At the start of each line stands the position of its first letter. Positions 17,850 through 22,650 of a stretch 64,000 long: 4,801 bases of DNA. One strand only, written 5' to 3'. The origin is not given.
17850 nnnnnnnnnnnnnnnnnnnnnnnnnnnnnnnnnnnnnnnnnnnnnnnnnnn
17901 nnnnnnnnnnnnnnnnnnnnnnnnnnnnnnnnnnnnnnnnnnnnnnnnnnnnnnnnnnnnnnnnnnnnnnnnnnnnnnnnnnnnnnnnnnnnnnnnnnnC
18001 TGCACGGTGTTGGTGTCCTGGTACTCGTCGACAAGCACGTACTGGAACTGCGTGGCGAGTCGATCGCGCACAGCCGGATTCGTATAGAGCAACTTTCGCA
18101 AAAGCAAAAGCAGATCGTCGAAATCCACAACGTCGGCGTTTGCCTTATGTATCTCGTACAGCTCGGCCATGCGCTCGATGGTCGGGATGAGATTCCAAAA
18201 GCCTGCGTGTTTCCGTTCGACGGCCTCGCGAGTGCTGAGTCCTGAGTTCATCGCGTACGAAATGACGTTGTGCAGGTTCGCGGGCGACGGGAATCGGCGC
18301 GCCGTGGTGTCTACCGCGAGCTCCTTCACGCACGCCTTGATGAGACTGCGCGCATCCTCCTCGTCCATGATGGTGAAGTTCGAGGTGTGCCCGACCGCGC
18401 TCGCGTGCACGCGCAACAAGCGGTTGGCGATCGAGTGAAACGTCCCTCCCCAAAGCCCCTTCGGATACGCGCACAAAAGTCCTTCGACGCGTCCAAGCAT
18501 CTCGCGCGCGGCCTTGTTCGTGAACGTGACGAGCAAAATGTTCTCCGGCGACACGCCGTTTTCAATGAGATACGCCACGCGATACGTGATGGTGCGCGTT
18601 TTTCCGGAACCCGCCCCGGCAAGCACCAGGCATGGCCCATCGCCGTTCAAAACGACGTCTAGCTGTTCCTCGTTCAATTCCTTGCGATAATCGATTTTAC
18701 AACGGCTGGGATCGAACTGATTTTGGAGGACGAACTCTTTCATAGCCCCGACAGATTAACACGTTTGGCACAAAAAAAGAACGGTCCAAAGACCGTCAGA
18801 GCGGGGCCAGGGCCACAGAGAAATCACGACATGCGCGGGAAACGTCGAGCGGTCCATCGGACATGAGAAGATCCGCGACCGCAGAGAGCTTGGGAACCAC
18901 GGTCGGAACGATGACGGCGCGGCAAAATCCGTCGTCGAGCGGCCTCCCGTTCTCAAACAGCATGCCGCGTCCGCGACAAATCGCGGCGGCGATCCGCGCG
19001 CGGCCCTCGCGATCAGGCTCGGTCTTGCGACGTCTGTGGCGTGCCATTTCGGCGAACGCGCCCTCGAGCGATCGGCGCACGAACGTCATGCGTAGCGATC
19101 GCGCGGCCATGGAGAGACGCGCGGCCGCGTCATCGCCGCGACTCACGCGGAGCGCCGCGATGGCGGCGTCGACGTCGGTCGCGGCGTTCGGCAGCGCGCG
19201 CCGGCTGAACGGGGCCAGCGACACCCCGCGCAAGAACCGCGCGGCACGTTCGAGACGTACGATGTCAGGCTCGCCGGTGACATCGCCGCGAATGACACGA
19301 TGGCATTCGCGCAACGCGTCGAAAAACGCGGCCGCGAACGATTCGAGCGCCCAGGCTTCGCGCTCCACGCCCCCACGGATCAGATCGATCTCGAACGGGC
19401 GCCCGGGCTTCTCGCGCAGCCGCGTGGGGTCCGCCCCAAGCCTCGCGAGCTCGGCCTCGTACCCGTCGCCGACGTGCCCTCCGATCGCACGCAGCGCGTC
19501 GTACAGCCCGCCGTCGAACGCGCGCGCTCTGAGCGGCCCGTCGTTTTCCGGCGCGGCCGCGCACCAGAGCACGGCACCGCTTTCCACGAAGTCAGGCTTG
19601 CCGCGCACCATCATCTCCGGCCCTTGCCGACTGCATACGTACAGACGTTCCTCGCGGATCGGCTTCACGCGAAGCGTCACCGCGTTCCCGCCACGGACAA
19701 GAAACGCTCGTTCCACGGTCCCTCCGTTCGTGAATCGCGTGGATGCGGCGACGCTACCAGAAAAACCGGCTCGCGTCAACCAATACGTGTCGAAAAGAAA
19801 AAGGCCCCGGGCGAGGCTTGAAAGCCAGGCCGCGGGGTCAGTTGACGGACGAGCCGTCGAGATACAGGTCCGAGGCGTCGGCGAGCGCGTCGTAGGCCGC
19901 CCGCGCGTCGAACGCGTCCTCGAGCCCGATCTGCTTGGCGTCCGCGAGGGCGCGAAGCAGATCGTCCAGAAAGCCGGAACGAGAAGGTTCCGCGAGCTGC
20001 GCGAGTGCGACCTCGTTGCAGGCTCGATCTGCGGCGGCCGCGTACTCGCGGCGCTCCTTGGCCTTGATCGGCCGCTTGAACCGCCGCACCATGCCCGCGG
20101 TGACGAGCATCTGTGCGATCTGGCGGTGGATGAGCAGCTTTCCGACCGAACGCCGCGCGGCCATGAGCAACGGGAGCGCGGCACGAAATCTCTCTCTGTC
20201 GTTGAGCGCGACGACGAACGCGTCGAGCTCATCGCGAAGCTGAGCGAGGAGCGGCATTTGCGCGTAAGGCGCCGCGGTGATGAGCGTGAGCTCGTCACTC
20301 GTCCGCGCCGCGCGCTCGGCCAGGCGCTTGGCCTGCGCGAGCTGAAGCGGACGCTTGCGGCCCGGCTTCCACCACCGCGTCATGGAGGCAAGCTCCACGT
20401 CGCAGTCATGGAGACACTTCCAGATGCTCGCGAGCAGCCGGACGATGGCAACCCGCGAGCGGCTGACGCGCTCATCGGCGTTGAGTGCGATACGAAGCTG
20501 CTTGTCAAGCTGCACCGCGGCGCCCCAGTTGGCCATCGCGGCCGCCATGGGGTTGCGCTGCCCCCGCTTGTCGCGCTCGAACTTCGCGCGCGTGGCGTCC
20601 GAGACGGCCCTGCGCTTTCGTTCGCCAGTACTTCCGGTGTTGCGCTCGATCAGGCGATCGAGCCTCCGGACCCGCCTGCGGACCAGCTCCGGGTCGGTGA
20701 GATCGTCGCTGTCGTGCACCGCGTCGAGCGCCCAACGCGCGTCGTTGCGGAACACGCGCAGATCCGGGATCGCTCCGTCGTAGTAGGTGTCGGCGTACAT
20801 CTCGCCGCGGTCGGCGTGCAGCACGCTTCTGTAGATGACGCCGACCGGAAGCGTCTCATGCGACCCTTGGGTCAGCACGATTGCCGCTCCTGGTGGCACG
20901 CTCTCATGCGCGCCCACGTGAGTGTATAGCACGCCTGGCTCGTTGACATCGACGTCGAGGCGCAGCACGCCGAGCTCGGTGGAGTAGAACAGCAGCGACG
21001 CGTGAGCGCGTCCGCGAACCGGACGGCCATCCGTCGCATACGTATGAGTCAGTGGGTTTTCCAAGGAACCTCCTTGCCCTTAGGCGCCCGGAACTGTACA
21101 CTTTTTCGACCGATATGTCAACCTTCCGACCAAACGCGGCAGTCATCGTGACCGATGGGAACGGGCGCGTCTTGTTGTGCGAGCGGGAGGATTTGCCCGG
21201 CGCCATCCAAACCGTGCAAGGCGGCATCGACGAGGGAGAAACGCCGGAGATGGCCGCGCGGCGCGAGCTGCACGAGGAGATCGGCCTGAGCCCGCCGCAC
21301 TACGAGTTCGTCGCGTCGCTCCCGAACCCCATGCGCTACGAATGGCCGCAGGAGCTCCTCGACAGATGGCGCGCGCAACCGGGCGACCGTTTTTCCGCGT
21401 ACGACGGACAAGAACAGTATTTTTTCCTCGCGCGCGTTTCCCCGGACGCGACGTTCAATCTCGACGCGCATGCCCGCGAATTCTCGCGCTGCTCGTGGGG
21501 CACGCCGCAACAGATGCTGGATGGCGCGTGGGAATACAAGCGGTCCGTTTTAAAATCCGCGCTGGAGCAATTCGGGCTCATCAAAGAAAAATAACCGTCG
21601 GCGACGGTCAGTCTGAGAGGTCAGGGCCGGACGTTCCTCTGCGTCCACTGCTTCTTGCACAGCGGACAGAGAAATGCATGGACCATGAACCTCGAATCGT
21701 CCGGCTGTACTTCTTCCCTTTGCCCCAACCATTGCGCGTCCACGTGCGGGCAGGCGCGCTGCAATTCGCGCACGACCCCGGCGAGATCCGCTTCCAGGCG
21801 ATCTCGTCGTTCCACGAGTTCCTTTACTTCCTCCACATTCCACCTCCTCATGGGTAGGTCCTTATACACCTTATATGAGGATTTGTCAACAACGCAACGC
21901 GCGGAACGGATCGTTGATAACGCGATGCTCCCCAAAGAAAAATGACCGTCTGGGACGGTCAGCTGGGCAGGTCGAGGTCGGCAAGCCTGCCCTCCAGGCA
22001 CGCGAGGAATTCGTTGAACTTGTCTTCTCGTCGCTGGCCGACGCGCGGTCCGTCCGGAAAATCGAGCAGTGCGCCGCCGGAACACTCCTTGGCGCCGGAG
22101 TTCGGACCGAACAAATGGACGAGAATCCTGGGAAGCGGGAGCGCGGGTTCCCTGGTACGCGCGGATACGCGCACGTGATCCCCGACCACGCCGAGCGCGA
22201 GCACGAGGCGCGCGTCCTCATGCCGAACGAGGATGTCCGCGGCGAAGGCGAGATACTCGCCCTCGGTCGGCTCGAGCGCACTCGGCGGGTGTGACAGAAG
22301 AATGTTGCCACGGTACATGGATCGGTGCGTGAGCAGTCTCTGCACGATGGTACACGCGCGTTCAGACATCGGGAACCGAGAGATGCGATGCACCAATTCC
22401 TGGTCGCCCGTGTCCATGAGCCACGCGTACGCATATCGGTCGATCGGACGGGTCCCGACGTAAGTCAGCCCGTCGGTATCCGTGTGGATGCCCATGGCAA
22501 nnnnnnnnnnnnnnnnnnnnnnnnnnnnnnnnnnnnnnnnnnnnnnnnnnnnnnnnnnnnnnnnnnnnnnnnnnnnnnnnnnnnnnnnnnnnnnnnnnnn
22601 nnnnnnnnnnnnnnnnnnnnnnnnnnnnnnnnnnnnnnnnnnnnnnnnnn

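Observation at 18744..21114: Very GC-rich operon of two unknown proteins (ORF-A 408 aa, ORF-B 306 aa) between uvrD and rppH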

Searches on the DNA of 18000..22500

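Call 42: search_rna_families(source=window, start=18000, end=22500, threshold=evalue, max_evalue=1)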
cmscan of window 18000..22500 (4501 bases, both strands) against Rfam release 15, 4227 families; matches with E-value up to 1: 1.
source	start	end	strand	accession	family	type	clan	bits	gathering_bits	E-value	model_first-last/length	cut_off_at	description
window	19890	19979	+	RF01740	gyrA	Cis-reg;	-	21.5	45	0.07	1-88/88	no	gyrA RNA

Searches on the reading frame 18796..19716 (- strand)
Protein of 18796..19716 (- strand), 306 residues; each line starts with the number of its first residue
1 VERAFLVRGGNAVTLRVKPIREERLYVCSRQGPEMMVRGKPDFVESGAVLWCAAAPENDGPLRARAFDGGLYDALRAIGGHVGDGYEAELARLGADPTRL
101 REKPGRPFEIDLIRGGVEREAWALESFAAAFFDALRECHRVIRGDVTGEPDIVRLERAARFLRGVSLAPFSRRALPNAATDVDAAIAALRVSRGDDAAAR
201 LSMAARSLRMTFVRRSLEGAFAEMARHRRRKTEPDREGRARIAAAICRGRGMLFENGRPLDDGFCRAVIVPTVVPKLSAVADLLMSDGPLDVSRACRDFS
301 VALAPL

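Call 5: search_protein_families(library=pfam, proteins=[window:18796-19716:-], max_evalue=1)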
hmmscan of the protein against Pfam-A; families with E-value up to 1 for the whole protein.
window:18796-19716:- (306 aa): 0 families

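Call 6: search_protein_families(library=ncbifam, proteins=[window:18796-19716:-], max_evalue=1)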
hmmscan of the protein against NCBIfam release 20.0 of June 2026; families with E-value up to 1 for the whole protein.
window:18796-19716:- (306 aa): 0 families

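Call 7: search_protein_families(library=padloc, proteins=[window:18796-19716:-], max_evalue=1)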
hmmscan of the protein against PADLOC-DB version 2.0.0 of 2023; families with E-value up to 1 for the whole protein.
window:18796-19716:- (306 aa): 0 families

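Call 8: search_protein_families(library=phrogs, proteins=[window:18796-19716:-], max_evalue=1)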
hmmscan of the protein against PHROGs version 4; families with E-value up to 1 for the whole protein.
window:18796-19716:- (306 aa): 0 families

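Call 12: find_homologous_proteins(query=window:18796-19716:-, max_evalue=0.001)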
Query window:18796-19716:- (306 aa): 6 proteins with E <= 0.001 among 8000 candidates.
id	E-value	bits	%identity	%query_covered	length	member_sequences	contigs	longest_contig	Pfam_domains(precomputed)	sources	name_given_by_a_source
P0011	6.4e-194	661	100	100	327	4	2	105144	-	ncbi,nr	ncbi:hypothetical protein A2348_05350 [Candidatus Uhrbacteria bacterium RIFOXYB12_FULL_58_10]|nr:MAG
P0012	3.3e-115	402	67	100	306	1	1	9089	-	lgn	-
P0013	2.1e-100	354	61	100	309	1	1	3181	-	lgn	-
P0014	5.2e-73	264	49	99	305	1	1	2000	-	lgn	-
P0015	2.0e-71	259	49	99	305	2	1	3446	-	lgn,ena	-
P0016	3.1e-67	245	50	100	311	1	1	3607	-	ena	-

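Call 31: search_solved_structures(query=A3, max_evalue=10)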
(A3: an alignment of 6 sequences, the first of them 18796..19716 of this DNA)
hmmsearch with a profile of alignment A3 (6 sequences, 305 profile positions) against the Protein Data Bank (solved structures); distinct sequences matched with E-value up to 10: 1.
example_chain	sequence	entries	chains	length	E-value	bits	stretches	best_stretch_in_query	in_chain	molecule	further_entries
7d2h_A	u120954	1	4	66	0.59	12.6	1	197-215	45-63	Liprin-alpha-2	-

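Call 36: predict_structure(alignment_id=A3)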
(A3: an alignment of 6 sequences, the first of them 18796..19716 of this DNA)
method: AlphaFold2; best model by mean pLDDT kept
length: 306 residues; sequences in the alignment: 6
mean_pLDDT: 76.1   pTM: 0.66
mean pLDDT of the five models: 76.1, 73.3, 70.3, 68.2, 66.6
residues with pLDDT >= 90: 98; 70-90: 110; 50-70: 65; < 50: 33
segments of 3 or more residues with pLDDT < 50: 1-22, 167-169
pLDDT, mean of each block of 10 residues (from residue 1): 26 40 50 50 56 55 55 62 70 83 80 73 75 85 83 90 63 75 95 93 90 86 87 93 95 92 88 96 94 94 86
secondary structure, 60 per line:
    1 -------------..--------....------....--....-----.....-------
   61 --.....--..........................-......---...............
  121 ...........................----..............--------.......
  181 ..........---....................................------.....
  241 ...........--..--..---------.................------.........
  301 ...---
elements in order: E24-27 E34-37 E40-43 E49-53 E63-67 H70-95 H97-102 H106-147 H152-165 H174-190 H194-229 H236-251 H269-285 H292-303

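Call 90: find_related_loci(query=A3, collection=viral_contigs, flank=5000)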
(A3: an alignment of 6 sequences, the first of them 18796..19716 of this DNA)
Query A3 (306 aa) in viral_contigs; peptide patterns used: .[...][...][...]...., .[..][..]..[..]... (x = any residue, [..] = any of these).
11 stretches matched a pattern, but none encodes a relative of the query by tblastn (E <= 1e-3).
